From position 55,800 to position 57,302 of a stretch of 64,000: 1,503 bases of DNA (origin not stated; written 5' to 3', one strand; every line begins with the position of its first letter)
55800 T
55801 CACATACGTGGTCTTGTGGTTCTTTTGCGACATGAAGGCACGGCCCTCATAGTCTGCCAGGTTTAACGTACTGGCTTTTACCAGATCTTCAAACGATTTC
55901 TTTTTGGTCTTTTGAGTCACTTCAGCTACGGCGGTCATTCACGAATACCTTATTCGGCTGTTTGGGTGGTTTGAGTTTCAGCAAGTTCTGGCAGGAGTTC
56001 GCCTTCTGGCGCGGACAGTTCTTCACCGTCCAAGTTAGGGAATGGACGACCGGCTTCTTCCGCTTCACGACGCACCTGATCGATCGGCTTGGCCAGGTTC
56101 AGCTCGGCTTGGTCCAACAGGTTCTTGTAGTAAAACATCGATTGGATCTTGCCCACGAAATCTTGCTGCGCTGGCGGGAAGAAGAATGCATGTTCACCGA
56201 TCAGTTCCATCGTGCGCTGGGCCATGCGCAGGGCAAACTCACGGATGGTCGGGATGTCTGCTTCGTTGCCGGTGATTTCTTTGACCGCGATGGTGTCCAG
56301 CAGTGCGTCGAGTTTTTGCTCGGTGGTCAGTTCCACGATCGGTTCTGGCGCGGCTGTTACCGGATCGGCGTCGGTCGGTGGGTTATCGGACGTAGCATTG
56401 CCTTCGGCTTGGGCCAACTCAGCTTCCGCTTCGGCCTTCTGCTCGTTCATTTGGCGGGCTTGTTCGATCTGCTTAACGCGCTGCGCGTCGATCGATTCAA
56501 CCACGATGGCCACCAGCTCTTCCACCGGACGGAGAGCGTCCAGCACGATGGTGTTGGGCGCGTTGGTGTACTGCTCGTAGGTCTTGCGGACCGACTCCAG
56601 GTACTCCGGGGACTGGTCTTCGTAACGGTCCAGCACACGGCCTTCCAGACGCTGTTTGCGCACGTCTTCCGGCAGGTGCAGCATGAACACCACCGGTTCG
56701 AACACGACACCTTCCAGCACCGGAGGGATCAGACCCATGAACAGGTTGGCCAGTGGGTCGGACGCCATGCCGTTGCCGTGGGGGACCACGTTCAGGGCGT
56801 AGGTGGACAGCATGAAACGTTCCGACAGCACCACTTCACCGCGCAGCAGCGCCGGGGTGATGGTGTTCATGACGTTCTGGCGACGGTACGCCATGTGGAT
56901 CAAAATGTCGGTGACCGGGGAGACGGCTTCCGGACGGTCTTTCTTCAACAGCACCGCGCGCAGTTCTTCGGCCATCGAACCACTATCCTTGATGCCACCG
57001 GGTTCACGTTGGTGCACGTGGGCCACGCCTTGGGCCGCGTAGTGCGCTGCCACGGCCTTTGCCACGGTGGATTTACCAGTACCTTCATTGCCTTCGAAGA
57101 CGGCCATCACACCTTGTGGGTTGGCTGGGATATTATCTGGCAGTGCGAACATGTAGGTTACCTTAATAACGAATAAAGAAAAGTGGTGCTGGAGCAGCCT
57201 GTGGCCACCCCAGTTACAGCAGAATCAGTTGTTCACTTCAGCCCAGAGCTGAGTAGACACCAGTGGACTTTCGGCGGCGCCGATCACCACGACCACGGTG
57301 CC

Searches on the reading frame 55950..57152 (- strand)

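Call 10: search_protein_families(library=phrogs, proteins=[window:55950-57152:-], max_evalue=0.001)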
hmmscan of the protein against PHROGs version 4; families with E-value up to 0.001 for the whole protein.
window:55950-57152:- (400 aa): 2 families
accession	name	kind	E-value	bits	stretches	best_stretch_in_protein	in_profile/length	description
phrog_16057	-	other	5e-74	250.6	1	16-355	7-351/363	thymidylate kinase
phrog_761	-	other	4.8e-25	90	1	10-252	15-257/362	thymidylate kinase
